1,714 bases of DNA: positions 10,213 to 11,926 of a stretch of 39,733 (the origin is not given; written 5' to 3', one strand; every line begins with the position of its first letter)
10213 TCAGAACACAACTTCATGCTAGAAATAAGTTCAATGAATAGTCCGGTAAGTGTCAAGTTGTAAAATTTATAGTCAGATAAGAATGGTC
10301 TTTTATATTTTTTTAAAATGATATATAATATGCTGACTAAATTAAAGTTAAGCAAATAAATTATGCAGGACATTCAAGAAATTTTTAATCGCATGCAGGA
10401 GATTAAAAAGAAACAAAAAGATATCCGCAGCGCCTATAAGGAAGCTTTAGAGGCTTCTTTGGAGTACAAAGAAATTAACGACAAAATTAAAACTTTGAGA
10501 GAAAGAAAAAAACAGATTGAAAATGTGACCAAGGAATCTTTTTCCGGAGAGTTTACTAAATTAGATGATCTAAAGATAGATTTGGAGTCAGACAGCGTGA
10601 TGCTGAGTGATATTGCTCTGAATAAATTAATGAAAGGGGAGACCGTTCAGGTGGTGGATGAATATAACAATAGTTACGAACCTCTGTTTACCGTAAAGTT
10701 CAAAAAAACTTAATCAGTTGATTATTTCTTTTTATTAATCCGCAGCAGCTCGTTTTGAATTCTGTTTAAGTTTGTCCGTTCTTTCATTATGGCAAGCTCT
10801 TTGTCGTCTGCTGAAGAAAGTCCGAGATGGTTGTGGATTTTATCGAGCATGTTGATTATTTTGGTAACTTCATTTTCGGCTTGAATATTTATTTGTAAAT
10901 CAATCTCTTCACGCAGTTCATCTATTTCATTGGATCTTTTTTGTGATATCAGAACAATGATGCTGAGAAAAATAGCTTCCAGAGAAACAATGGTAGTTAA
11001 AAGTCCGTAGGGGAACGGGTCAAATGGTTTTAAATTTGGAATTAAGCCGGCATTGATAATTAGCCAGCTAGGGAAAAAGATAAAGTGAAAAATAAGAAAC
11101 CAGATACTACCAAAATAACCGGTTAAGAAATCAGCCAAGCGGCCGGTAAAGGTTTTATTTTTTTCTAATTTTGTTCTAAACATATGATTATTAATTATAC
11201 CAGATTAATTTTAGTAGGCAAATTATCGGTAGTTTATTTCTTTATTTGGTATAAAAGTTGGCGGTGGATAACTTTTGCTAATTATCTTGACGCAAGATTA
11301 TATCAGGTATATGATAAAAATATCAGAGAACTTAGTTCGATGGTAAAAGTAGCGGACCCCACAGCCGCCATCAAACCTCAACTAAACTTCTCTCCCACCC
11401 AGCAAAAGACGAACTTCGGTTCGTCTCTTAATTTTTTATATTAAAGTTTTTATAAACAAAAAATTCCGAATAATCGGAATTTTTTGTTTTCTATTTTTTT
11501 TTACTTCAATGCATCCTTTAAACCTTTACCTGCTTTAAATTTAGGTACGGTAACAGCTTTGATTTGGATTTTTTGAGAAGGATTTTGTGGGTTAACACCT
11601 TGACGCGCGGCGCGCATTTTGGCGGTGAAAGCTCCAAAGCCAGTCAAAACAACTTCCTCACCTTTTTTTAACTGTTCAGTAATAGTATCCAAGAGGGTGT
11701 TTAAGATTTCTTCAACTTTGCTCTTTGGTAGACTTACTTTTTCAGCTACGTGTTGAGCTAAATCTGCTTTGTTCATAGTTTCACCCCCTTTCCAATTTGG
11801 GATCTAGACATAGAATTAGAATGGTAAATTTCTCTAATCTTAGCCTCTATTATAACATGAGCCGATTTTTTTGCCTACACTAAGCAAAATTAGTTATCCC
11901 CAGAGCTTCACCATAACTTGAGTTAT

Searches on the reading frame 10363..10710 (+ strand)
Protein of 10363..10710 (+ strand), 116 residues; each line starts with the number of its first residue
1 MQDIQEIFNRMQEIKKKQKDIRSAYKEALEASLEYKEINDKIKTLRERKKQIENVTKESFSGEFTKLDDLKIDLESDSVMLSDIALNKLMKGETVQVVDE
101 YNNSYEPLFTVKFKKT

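Call 10: search_protein_families(library=pfam, proteins=[window:10363-10710:+], max_evalue=0.01)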
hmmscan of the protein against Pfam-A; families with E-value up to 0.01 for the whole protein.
window:10363-10710:+ (116 aa): 0 families

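Call 34: find_homologous_proteins(query=window:10363-10710:+, max_evalue=0.00001)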
Query window:10363-10710:+ (116 aa): 500 proteins with E <= 0.00001 among 516 candidates; the best 120 are listed.
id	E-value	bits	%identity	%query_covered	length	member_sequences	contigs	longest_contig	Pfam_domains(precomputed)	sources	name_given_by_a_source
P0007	7.2e-64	230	100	100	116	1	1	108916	-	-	-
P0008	2.0e-61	222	97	100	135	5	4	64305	-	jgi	-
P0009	2.6e-60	219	94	100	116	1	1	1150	-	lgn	-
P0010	2.4e-58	212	91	100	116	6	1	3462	-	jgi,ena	-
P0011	1.2e-57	210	91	100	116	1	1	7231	-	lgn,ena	-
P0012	2.7e-57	209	90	100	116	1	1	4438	-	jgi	jgi:hypothetical protein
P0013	5.2e-57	208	90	100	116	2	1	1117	-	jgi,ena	-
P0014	6.1e-57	208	89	100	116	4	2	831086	-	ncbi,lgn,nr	ncbi:MAG: hypothetical protein KBC69_03175 [Candidatus Magasanikbacteria bacterium]|nr:hypothetical 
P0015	1.7e-56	207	89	100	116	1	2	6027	-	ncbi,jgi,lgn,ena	-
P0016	6.4e-56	205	90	100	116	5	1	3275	-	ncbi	-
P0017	5.0e-55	202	87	100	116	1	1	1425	-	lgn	-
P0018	6.7e-55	201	84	100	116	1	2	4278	-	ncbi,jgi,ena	-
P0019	7.1e-55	201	84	100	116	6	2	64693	-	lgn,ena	-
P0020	1.1e-54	201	86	100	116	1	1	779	-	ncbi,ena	-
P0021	1.6e-54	200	86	100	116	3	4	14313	-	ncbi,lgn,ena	-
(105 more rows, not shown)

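Call 35: find_encoding_contigs(protein=P0008, flank=6000, max_places=6)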
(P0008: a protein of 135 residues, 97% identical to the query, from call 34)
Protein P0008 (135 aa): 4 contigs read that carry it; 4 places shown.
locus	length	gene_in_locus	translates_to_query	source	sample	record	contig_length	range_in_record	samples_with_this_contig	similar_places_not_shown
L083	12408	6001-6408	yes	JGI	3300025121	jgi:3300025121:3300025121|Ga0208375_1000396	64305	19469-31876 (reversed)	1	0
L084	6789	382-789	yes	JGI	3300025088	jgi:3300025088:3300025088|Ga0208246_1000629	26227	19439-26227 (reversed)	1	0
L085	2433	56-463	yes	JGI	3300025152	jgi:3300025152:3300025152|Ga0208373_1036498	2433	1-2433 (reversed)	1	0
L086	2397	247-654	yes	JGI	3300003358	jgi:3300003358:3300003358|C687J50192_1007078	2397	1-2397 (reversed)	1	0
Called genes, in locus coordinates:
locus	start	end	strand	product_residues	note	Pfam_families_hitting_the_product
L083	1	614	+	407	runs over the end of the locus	PF12704:MacB_PCD, PF02687:FtsX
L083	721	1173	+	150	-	PF18914:DUF5666 (weak)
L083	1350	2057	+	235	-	PF22882:GT-D-like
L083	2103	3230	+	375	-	PF13439:Glyco_transf_4 (weak), PF00534:Glycos_transf_1, PF13692:Glyco_trans_1_4, PF20706:GT4-conflict (weak)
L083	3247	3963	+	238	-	PF01925:TauE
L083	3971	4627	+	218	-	PF00702:Hydrolase, PF13419:HAD_2, PF13242:Hydrolase_like (weak)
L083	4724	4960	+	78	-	-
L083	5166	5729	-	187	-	-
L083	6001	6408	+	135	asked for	-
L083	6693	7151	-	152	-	PF06210:DUF1003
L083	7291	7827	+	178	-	PF04956:TrbC (faint), PF18895:T4SS_pilin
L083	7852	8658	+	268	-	PF14067:LssY_C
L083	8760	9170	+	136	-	-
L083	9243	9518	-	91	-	PF00216:Bac_DNA_binding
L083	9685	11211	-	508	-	PF08668:HDOD (faint), PF12072:RNase_Y_N, PF26594:KH_NusA_2nd (faint), PF00013:KH_1, PF22891:KH_PNO1_2nd (weak), PF01966:HD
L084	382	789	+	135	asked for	-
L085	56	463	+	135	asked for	-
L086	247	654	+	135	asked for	-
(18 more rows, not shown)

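Call 36: find_encoding_contigs(protein=P0011, flank=6000, max_places=4)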
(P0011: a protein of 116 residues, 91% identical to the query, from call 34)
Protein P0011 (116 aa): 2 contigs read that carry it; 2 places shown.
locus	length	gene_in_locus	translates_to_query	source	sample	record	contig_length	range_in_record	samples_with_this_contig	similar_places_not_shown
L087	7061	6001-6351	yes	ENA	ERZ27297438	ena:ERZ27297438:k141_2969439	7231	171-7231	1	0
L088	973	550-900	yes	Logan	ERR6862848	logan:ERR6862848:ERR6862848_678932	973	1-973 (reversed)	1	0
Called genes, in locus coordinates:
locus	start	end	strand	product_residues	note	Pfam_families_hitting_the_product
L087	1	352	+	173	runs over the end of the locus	?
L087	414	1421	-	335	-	PF00814:TsaD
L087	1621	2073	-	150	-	-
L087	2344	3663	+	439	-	PF26900:Phage_lambda_Ea47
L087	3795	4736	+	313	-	-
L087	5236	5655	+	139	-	PF13376:OmdA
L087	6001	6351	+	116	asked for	-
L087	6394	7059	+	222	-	?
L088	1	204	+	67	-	?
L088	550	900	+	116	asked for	-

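Call 37: find_encoding_contigs(protein=P0012, flank=6000, max_places=4)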
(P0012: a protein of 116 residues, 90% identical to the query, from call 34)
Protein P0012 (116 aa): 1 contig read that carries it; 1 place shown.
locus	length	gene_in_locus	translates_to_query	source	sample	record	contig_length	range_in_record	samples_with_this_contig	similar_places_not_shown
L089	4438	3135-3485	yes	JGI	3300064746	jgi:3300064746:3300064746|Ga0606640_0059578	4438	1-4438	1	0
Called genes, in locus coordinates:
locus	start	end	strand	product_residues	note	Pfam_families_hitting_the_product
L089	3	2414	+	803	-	?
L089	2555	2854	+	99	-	-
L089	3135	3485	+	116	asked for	-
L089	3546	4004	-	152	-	PF06210:DUF1003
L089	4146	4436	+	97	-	?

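Call 38: find_encoding_contigs(protein=P0010, flank=6000, max_places=4)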
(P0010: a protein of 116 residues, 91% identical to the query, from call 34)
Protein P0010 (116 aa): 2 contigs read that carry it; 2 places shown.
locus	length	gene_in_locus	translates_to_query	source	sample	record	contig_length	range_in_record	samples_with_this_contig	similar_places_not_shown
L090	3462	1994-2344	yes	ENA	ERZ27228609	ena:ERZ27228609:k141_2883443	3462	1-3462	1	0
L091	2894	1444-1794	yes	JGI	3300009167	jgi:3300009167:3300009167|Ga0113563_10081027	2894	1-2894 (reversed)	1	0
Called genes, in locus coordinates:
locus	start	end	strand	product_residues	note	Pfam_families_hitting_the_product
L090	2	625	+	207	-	?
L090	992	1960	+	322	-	PF13310:Virulence_RhuM, PF02661:Fic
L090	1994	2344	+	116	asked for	-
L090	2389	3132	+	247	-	PF25182:NonGDSL, PF00657:Lipase_GDSL, PF13472:Lipase_GDSL_2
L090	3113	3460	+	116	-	?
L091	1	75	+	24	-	?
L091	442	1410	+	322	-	PF13310:Virulence_RhuM, PF02661:Fic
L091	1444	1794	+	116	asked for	-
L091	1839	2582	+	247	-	PF25182:NonGDSL, PF00657:Lipase_GDSL, PF13472:Lipase_GDSL_2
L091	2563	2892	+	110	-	?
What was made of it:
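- In L087, L089 and L090 the gene next to o116 is on the same strand (calls 36-38).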

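Call 61: find_encoding_contigs(protein=P0009, flank=6000, max_places=4)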
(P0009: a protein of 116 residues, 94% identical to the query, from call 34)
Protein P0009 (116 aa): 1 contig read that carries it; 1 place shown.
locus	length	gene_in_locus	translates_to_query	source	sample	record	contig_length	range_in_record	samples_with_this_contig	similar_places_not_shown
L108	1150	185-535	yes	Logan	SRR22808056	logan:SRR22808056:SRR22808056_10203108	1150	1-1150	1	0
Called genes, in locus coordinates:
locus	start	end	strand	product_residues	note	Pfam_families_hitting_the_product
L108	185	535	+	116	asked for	-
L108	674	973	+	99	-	PF13412:HTH_24 (weak), PF01022:HTH_5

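Call 62: find_encoding_contigs(protein=P0016, flank=6000, max_places=4)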
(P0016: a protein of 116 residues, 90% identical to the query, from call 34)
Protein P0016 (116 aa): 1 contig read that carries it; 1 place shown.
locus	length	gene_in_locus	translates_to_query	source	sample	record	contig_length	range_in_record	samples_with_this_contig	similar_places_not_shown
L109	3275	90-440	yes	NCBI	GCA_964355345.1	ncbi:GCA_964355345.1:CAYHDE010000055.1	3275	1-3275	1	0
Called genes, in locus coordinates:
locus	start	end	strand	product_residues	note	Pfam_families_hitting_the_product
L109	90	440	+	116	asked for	-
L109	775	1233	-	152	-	PF06210:DUF1003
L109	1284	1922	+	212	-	PF18895:T4SS_pilin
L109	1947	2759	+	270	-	PF14067:LssY_C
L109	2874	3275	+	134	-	?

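Call 84: search_protein_families(library=phrogs, proteins=[window:10363-10710:+], max_evalue=0.1)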
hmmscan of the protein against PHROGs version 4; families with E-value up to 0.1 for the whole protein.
window:10363-10710:+ (116 aa): 2 families
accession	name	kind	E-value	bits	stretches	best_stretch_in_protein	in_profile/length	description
phrog_3731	-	unknown function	0.011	16.6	1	10-98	9-98/169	-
phrog_5859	-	unknown function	0.029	15.4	1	17-74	13-68/106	-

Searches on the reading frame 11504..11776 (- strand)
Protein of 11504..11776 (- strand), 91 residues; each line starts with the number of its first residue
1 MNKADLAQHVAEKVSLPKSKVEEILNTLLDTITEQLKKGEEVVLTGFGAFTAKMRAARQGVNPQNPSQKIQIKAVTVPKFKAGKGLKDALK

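Call 10: search_protein_families(library=pfam, proteins=[window:11504-11776:-], max_evalue=0.01)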
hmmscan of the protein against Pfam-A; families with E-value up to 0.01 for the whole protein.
window:11504-11776:- (91 aa): 6 families
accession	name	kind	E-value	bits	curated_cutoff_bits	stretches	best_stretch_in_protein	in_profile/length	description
PF00216.26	Bac_DNA_binding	-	8.3e-29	100.1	22.4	1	1-90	1-89/90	Bacterial DNA-binding protein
PF18291.6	HU-HIG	-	3.8e-10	40.3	26.2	1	2-91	33-119/125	HU domain fused to wHTH, Ig, or Glycine-rich motif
PF14908.11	HU-CCDC81_euk_1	-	6.1e-05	23.5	26.1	1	13-76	16-66/89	CCDC81 eukaryotic HU domain 1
PF18175.6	HU-CCDC81_bac_2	-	0.00076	19.8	35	1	6-53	3-50/70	CCDC81-like prokaryotic HU domain 2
PF18289.6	HU-CCDC81_euk_2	-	0.0018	18.7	26.1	1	10-55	10-57/75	CCDC81 eukaryotic HU domain 2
PF04817.17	Umbravirus_LDM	-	0.0049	16.7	25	1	18-63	127-172/231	Umbravirus long distance movement (LDM) family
